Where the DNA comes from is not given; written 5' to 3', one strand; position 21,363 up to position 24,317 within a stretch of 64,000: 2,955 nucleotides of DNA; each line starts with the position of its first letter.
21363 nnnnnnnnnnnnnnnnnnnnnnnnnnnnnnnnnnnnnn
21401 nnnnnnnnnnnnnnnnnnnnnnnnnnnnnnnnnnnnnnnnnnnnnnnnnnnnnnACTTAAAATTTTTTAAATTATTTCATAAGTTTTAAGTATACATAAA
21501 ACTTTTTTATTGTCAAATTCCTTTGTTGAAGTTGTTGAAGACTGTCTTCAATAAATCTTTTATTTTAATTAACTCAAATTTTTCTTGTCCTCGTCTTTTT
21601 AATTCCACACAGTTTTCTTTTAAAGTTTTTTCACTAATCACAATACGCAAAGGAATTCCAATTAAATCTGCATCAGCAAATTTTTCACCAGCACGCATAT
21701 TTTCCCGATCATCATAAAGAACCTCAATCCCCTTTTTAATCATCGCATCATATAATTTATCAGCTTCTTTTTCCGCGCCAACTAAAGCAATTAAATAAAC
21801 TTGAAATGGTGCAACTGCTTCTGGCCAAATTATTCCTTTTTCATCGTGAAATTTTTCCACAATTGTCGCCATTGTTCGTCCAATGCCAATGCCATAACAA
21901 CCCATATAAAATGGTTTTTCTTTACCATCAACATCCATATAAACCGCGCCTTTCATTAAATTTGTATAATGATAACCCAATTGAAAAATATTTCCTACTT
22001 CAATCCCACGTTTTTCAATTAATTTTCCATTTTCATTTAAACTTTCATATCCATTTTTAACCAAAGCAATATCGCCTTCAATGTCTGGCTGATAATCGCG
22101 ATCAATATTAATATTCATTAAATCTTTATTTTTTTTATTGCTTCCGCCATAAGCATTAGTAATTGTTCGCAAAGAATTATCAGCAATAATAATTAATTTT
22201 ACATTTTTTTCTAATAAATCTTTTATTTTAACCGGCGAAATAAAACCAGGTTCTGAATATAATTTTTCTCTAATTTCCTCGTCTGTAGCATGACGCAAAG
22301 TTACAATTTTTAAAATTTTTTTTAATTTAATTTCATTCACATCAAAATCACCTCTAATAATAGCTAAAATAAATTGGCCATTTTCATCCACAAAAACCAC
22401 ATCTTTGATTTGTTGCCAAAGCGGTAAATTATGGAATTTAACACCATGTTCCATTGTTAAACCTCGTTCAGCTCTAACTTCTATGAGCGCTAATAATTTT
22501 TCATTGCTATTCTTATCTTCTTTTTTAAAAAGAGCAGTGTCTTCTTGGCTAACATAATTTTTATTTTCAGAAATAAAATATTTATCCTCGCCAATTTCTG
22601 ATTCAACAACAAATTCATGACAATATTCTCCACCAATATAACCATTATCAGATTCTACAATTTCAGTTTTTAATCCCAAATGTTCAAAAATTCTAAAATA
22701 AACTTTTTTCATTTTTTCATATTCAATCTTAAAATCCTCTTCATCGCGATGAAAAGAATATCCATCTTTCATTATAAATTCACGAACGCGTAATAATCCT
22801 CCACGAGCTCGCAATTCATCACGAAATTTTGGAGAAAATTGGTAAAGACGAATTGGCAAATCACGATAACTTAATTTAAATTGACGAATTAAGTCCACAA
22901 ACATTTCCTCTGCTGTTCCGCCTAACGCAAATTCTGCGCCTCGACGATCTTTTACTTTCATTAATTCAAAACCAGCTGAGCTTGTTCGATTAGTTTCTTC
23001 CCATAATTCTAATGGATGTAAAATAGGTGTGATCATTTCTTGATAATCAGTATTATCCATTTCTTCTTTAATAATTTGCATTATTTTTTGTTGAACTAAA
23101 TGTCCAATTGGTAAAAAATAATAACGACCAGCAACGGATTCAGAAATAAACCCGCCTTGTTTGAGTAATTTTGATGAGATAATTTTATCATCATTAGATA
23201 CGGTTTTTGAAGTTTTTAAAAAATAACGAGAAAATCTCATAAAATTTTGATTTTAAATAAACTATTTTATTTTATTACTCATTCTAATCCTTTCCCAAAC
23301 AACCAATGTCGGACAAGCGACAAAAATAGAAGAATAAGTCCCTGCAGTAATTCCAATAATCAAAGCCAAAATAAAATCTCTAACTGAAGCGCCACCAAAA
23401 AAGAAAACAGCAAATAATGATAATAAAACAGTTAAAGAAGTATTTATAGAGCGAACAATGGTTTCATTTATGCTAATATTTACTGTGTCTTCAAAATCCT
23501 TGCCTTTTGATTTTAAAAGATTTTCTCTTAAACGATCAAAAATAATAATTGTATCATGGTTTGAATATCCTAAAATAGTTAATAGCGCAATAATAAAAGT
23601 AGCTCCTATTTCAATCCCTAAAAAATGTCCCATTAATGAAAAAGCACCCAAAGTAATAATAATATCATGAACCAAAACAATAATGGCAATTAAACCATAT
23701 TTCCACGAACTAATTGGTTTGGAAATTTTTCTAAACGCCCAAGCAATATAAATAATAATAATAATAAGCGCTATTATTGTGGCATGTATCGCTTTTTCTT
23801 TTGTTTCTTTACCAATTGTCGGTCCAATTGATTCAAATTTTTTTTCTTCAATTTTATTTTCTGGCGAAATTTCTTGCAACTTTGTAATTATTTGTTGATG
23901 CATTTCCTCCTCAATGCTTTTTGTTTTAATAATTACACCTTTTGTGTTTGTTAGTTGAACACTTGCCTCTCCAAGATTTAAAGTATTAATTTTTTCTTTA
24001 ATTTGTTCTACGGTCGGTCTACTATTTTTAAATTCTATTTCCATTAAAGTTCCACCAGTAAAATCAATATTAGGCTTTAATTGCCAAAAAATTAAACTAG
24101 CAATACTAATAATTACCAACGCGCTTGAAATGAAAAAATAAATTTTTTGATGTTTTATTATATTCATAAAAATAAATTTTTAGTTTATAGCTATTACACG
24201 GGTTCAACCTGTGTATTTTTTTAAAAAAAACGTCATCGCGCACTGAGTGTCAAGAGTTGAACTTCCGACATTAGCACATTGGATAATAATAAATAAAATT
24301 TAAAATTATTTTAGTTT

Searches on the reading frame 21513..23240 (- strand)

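Call 66: search_protein_families(library=pfam, proteins=[window:21513-23240:-], max_evalue=0.001)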
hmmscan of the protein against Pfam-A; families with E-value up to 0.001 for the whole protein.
window:21513-23240:- (575 aa): 3 families
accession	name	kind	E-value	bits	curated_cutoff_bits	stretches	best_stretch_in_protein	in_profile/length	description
PF00587.30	tRNA-synt_2b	-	3.8e-30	105.7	29.3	1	95-463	2-178/179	tRNA synthetase class II core domain (G, H, P, S and T)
PF03129.25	HGTP_anticodon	-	1.2e-17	64.3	21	1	480-567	1-91/94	Anticodon binding domain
PF04073.20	tRNA_edit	-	4.5e-16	59.5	25.5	1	261-375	5-114/123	Aminoacyl-tRNA editing domain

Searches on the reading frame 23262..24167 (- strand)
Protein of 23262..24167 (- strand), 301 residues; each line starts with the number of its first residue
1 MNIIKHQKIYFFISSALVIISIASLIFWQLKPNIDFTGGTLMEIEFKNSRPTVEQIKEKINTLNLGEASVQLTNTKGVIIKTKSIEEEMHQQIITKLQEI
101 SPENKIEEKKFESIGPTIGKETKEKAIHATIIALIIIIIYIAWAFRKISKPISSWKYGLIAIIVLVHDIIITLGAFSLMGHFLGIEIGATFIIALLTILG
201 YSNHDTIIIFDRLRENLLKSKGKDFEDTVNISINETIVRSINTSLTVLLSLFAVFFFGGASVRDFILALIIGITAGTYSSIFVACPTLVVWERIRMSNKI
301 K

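Call 66: search_protein_families(library=pfam, proteins=[window:23262-24167:-], max_evalue=0.001)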
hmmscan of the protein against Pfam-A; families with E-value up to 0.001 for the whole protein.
window:23262-24167:- (301 aa): 2 families
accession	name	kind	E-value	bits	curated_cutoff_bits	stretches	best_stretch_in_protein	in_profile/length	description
PF02355.23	SecD_SecF_C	-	2.5e-57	193.8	20.5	1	98-292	7-187/189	Protein export membrane protein SecD/SecF, C-terminal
PF07549.19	Sec_GG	-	0.00035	20.4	20.3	1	34-48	12-26/28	SecD/SecF GG Motif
